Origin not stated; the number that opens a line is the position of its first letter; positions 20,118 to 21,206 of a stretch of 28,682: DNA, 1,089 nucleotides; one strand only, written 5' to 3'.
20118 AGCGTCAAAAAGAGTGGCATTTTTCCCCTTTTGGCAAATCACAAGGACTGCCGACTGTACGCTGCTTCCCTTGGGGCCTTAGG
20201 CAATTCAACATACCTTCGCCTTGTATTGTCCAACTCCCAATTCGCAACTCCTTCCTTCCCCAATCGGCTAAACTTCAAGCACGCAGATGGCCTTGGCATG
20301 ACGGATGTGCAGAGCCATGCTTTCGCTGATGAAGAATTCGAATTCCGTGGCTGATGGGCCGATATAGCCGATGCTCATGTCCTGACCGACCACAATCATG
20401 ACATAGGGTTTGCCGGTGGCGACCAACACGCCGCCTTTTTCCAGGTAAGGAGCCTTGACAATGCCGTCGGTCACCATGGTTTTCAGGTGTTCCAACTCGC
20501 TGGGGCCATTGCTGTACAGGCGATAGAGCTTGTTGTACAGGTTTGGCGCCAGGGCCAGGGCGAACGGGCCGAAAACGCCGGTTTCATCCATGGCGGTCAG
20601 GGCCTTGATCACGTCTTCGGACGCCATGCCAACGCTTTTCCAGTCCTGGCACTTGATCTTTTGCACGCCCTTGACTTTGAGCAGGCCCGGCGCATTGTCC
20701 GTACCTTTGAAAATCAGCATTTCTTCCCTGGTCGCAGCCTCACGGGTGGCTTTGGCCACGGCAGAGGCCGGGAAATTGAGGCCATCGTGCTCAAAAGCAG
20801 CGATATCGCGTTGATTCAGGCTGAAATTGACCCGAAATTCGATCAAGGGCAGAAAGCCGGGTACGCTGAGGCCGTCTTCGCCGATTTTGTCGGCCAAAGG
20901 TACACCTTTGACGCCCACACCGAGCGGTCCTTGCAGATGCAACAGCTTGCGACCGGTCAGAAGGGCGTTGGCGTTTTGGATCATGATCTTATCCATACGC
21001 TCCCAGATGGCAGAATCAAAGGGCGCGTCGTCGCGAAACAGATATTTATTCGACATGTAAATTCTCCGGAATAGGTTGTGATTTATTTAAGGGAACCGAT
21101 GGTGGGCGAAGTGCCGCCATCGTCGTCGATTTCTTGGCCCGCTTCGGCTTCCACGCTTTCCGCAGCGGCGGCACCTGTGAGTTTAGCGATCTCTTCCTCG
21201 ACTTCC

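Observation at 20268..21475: Encapsulin nanocompartment (EncFtn cargo plus family-1 shell) embedded inside a carbohydrate-utilisation locus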

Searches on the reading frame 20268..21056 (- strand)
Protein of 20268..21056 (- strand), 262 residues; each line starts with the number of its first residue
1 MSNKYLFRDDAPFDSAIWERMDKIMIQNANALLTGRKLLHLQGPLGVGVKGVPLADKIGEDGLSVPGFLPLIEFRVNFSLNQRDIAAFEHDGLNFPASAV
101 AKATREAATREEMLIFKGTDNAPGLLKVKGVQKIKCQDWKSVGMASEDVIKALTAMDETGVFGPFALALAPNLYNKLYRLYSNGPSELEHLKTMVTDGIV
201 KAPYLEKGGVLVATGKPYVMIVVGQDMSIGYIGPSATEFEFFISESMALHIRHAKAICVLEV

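Call 3: search_protein_families(library=pfam, proteins=[window:20268-21056:-], max_evalue=0.01)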
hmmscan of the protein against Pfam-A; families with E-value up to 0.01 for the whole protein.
window:20268-21056:- (262 aa): 1 family
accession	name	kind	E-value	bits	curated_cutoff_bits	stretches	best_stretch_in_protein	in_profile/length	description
PF04454.18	Linocin_M18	-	2.4e-63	214.2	24.3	1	4-248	2-253/253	Encapsulating protein for peroxidase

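Call 4: search_protein_families(library=ncbifam, proteins=[window:20268-21056:-], max_evalue=0.01)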
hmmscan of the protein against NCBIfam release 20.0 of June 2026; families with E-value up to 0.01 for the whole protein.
window:20268-21056:- (262 aa): 1 family
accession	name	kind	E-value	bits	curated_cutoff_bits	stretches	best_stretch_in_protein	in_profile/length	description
NF041155.2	encap_f1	equivalog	1.8e-63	214.4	100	1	7-260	2-261/261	family 1 encapsulin nanocompartment shell protein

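Call 12: find_encoding_contigs(protein=window:20268-21056:-, flank=10000, max_places=6)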
Protein window:20268-21056:- (262 aa): no gene with exactly this product is on record in the collection.

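Call 13: find_related_loci(query=window:20268-21056:-, collection=genome_contigs, flank=10000)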
Query window:20268-21056:- (262 aa) in genome_contigs; peptide patterns used: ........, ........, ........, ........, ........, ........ (x = any residue, [..] = any of these).
84 stretches matched a pattern, but none encodes a relative of the query by tblastn (E <= 1e-3).

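Call 14: find_homologous_proteins(query=window:20268-21056:-, max_evalue=1e-20)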
Query window:20268-21056:- (262 aa): 84 proteins with E <= 1e-20 among 3354 candidates.
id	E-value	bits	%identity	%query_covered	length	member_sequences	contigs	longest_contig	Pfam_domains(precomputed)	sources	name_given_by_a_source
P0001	3.8e-170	582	100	100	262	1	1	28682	PF04454.19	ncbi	-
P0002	2.3e-82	294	53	100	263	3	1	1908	PF04454.19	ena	-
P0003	7.9e-81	289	52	100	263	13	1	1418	PF04454.19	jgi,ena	-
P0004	5.3e-80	287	52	100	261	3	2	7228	PF04454.19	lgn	-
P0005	1.6e-78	282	51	100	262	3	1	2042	PF04454.19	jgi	-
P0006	1.9e-78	282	51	99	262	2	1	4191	PF04454.19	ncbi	ncbi:MAG: family 1 encapsulin nanocompartment shell protein [Anaerolineae bacterium]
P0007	3.0e-78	281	50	100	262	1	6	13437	PF04454.19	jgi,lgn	jgi:uncharacterized linocin/CFP29 family protein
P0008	3.1e-78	281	50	100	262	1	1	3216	PF04454.19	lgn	-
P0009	9.6e-78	279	49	100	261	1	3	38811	PF04454.19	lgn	-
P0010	1.9e-77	278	50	100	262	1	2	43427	PF04454.19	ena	-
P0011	2.2e-76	275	49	100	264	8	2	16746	PF04454.19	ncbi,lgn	-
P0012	2.5e-76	275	50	100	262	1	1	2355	PF04454.19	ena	-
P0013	2.8e-76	274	49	100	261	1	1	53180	PF04454.19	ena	-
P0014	5.2e-76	274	49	100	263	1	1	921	PF04454.19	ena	-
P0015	5.7e-76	273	50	100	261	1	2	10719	PF04454.19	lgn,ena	-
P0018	7.8e-76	273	48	100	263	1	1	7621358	PF04454.19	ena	-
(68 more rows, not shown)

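Call 21: find_homologous_proteins(query=P0086, max_evalue=1e-30)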
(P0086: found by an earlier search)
Query P0086 (633 aa): 44 proteins with E <= 1e-30 among 8000 candidates.
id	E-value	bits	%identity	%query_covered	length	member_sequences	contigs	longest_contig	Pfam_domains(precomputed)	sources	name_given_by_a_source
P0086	0.0e+0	1510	100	100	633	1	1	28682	PF18952.7,PF11308.15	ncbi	-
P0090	8.8e-286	968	68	96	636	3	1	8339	PF18952.7,PF11308.15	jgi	jgi:hypothetical protein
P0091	2.4e-267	907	63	95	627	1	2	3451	PF18952.7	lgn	-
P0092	3.4e-242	823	55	99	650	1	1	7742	PF18952.7,PF11308.15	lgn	-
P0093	6.0e-239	813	57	98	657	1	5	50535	PF18952.7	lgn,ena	-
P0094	7.0e-236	803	64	83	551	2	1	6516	PF18952.7,PF11308.15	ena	-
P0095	5.0e-215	734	52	99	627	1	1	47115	PF18952.7,PF11308.15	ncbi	-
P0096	1.6e-185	636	49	96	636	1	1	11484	PF18952.7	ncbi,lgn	-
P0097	7.4e-175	601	46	98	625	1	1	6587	PF18952.7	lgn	-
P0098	1.1e-137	478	40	98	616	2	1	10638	PF18952.7,PF11308.15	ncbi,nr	ncbi:hypothetical protein GX586_16410 [bacterium]|nr:hypothetical protein [bacterium]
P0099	9.4e-133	462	40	98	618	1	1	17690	PF18952.7,PF11308.15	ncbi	-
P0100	9.0e-132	459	41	95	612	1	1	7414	PF18952.7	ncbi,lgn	ncbi:MAG: DUF5696 domain-containing protein [Bacillota bacterium]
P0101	6.4e-131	456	40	97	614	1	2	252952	PF18952.7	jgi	jgi:hypothetical protein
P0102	1.2e-129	451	40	97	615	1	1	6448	PF18952.7,PF11308.15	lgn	-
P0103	7.0e-124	432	39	96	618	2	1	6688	PF18952.7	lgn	-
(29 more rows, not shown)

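Call 22: find_encoding_contigs(protein=P0090, flank=10000, max_places=2)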
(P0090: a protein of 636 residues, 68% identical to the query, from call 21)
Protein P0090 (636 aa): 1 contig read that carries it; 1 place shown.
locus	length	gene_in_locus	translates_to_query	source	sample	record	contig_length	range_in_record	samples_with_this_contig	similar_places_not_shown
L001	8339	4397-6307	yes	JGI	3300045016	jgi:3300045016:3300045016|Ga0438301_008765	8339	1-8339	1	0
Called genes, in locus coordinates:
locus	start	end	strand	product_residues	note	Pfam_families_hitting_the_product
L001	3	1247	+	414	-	?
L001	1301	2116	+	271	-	PF01263:Aldose_epim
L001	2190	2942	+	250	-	-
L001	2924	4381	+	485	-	PF00884:Sulfatase, PF01663:Phosphodiest (faint), PF16347:SGSH_C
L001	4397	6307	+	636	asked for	PF18952:DUF5696 (weak), PF11308:Glyco_hydro_129 (faint)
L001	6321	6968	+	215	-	PF06439:3keto-disac_hyd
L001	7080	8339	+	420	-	?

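Call 23: find_encoding_contigs(protein=P0093, flank=10000, max_places=2)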
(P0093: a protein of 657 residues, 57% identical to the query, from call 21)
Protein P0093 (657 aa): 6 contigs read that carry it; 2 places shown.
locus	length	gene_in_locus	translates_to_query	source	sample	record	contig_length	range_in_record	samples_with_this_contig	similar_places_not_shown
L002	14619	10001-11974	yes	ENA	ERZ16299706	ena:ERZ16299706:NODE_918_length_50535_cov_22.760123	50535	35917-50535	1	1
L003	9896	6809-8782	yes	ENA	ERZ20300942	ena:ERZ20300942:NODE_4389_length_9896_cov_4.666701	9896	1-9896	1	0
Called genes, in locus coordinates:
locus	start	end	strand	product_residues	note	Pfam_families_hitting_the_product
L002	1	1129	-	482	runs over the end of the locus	PF08668:HDOD (weak), PF01590:GAF (weak)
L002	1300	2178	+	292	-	PF12833:HTH_18, PF00165:HTH_AraC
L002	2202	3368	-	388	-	-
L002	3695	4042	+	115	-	PF00884:Sulfatase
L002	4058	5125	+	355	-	PF08240:ADH_N (faint), PF00107:ADH_zinc_N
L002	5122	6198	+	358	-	PF01408:GFO_IDH_MocA, PF22725:GFO_IDH_MocA_C3, PF02894:GFO_IDH_MocA_C (weak)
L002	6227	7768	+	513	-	PF00884:Sulfatase, PF01663:Phosphodiest (faint), PF16347:SGSH_C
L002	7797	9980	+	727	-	PF04616:Glyco_hydro_43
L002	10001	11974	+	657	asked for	PF18952:DUF5696 (faint)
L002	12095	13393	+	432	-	PF00884:Sulfatase, PF01663:Phosphodiest (weak), PF16347:SGSH_C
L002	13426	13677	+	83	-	-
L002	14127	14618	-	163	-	?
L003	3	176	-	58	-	?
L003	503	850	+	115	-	PF00884:Sulfatase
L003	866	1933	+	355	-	PF08240:ADH_N (faint), PF00107:ADH_zinc_N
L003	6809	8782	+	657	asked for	PF18952:DUF5696 (faint)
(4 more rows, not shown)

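Call 24: find_encoding_contigs(protein=P0095, flank=10000, max_places=2)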
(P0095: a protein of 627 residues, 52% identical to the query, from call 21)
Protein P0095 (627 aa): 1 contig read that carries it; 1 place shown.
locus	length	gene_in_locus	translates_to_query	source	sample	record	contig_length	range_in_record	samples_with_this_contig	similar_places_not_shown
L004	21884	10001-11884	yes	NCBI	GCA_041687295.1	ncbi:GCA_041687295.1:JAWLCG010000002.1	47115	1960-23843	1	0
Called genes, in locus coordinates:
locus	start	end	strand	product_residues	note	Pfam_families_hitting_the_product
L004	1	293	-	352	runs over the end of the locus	PF13377:Peripla_BP_3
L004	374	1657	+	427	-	PF13378:MR_MLE_C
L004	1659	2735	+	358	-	PF06283:ThuA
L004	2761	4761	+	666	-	PF22842:Pel9A-like_beta_helix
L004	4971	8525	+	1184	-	PF13385:Laminin_G_3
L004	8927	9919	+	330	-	PF00532:Peripla_BP_1, PF13377:Peripla_BP_3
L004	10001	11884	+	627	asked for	PF18952:DUF5696, PF11308:Glyco_hydro_129 (faint)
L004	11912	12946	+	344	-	-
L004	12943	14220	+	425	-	PF00884:Sulfatase, PF16347:SGSH_C (faint)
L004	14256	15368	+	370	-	PF04616:Glyco_hydro_43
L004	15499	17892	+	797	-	PF22666:Glyco_hydro_2_N2, PF02836:Glyco_hydro_2_C (faint)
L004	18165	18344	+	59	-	-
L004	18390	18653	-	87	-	PF01695:IstB_IS21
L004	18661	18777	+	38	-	-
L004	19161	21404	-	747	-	PF02901:PFL-like, PF01228:Gly_radical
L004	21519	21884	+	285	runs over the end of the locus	PF02311:AraC_binding, PF12833:HTH_18, PF00165:HTH_AraC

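Call 25: find_encoding_contigs(protein=P0009, flank=6000, max_places=1)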
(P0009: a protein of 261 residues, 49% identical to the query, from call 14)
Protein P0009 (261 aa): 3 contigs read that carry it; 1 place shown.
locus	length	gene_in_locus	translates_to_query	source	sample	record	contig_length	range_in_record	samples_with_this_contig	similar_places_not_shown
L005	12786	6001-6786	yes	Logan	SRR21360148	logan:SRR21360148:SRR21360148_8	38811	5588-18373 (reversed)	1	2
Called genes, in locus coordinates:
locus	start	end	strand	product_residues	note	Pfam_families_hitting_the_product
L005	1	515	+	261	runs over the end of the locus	PF00132:Hexapep (weak)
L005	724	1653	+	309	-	PF24517:CBM96 (weak)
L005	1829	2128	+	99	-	-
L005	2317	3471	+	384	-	PF13091:PLDc_2, PF00614:PLDc (faint), PF13091:PLDc_2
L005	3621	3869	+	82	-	PF04457:MJ1316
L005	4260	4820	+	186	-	PF01613:Flavin_Reduct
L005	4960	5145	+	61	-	-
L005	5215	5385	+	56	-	-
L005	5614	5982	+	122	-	PF02915:Rubrerythrin (weak)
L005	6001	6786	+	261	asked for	PF04454:Linocin_M18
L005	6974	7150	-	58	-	PF03911:Sec61_beta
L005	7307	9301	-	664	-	-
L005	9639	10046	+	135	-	PF09889:DUF2116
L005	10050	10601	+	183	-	-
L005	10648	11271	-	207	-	-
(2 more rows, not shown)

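Call 26: find_encoding_contigs(protein=P0010, flank=6000, max_places=1)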
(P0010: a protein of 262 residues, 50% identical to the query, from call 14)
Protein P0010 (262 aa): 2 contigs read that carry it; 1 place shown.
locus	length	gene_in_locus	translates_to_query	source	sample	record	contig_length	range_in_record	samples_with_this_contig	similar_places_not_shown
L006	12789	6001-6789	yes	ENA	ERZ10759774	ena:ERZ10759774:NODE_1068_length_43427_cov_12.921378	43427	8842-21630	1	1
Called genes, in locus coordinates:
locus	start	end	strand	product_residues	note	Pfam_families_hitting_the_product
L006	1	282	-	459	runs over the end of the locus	PF00575:S1, PF13509:S1_2 (faint), PF00575:S1, PF23459:S1_RRP5 (weak), PF00575:S1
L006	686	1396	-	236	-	-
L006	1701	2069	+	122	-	-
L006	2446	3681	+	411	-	PF12804:NTP_transf_3, PF25084:LbH_EIF2B (weak), PF00132:Hexapep (weak), PF14602:Hexapep_2 (faint), PF25087:GMPPB_C (weak)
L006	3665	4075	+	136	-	PF00383:dCMP_cyt_deam_1, PF08211:dCMP_cyt_deam_2, PF26947:CDL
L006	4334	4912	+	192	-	PF01476:LysM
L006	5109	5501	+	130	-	PF01880:Desulfoferrodox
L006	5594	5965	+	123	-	PF02915:Rubrerythrin (weak)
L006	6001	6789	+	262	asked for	PF04454:Linocin_M18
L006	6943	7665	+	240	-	PF03351:DOMON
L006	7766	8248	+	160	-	PF02915:Rubrerythrin (weak), PF13668:Ferritin_2 (weak)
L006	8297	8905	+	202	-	PF00578:AhpC-TSA, PF08534:Redoxin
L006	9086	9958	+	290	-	PF01149:Fapy_DNA_glyco, PF06831:H2TH, PF06827:zf-FPG_IleRS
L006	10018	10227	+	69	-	PF00403:HMA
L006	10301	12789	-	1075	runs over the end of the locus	PF01590:GAF, PF13185:GAF_2, PF13492:GAF_3, PF01590:GAF, PF13185:GAF_2, PF13492:GAF_3, PF01590:GAF, PF13185:GAF_2, +7 more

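Call 27: find_encoding_contigs(protein=P0018, flank=6000, max_places=1)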
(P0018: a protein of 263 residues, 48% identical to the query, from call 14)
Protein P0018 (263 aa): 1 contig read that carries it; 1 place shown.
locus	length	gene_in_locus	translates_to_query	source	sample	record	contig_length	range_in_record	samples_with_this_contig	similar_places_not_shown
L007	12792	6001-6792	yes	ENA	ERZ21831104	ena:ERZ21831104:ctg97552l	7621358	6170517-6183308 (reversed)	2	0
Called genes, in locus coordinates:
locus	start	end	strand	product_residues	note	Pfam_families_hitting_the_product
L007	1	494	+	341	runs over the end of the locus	PF00482:T2SSF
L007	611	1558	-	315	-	PF17284:Spermine_synt_N (weak), PF01564:Spermine_synth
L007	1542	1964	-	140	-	PF02675:AdoMet_dc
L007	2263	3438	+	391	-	-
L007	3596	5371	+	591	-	PF00672:HAMP, PF00989:PAS, PF13188:PAS_8, PF08448:PAS_4, PF13426:PAS_9, PF00512:HisKA, PF02518:HATPase_c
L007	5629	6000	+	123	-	PF02915:Rubrerythrin (weak)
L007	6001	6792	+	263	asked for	PF04454:Linocin_M18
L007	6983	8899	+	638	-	-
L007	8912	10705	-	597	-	PF05226:CHASE2, PF00211:Guanylate_cyc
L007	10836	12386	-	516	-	PF04773:FecR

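Call 41: search_solved_structures(query=window:20268-21056:-, max_evalue=0.00001, show_alignments=1)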
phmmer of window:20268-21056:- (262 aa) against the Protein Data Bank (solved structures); distinct sequences matched with E-value up to 0.00001: 37.
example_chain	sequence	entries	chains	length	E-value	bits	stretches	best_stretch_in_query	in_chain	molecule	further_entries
9i8e_C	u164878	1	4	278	1.3e-37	133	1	5-261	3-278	Encapsulin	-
9i8f_C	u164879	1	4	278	7.9e-37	130.4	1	5-261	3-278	Encapsulin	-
4pt2_P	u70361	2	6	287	2.3e-35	125.6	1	9-261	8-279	Encapsulin protein | Type 1 encapsulin shell protein EncA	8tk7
7s4q_A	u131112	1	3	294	2.5e-35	125.5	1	8-261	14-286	EncA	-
7s20_A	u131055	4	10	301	2.7e-35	125.4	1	8-261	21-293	EncA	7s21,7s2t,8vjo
8v4n_A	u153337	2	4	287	1.2e-34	123.2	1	9-261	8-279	Type 1 encapsulin shell protein EncA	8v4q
9fy6_A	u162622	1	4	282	2.9e-33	118.7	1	6-261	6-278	Bacteriocin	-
9b9i_A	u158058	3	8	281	3.6e-32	115.1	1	9-261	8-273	Type 1 encapsulin shell protein EncA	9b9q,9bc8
6nj8_A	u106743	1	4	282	1.8e-30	109.6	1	3-260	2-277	Encapsulating protein for a DyP-type peroxidase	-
8rvj_A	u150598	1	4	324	2.9e-30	108.9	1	77-260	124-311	Type 1 encapsulin shell protein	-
7mh2_A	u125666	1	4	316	3.3e-30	108.7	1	77-260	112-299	T4GALA Engineered Protein Nanocage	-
9zvv_A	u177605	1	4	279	7.1e-25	91.2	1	3-260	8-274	Type 1 encapsulin shell protein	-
9zw3_A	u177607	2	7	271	1.2e-23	87.2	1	3-260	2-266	Type 1 encapsulin shell protein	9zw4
8u50_A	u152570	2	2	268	5.2e-21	78.6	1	6-257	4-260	Klebsiella pneumoniae family 1 encapsulin shell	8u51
9e5e_A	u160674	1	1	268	7.3e-21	78.1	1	6-252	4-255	Bacteriocin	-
3dkt_A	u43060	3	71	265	1.8e-17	67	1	5-260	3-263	Maritimacin | Type 1 encapsulin shell protein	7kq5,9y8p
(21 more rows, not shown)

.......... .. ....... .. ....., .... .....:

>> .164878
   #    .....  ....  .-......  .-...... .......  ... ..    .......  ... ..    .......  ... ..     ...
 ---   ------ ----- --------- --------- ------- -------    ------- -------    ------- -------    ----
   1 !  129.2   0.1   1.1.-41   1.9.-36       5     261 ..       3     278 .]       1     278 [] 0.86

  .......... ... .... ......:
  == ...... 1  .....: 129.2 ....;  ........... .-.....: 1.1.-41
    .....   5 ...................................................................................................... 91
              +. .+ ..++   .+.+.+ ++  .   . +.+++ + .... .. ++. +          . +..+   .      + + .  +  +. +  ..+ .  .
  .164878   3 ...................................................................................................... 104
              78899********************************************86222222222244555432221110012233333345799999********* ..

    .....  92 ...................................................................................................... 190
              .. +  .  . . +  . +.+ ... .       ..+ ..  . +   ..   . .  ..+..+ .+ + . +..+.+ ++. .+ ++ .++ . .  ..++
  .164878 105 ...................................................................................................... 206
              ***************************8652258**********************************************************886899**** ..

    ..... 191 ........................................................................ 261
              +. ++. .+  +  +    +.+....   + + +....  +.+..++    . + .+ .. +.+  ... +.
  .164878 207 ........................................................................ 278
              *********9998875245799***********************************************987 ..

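Call 77: predict_structure(alignment_id=A4)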
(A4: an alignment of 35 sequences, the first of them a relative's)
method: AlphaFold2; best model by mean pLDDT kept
length: 262 residues; sequences in the alignment: 35
mean_pLDDT: 92.8   pTM: 0.87
mean pLDDT of the five models: 92.8, 92.8, 92.4, 92.4, 90.3
residues with pLDDT >= 90: 212; 70-90: 47; 50-70: 2; < 50: 1
segments of 3 or more residues with pLDDT < 50: none
pLDDT, mean of each block of 10 residues (from residue 1): 77 91 95 93 89 88 90 96 93 92 97 95 92 93 94 96 95 95 91 94 94 93 95 95 96 96 90
secondary structure, 60 per line:
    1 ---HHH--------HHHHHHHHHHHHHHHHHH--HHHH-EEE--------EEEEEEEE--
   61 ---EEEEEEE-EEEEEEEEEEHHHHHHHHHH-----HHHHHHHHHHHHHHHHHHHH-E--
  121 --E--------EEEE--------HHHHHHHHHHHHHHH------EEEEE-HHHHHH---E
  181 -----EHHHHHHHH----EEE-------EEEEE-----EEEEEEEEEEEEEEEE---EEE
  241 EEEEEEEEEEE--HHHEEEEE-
elements in order: H15-32 H35-38 E40-42 E51-58 E64-70 E72-81 H82-91 H97-116 E132-135 H144-158 E165-169 H171-176 H187-194 E199-201 E209-213 E219-234 E238-251 E257-261
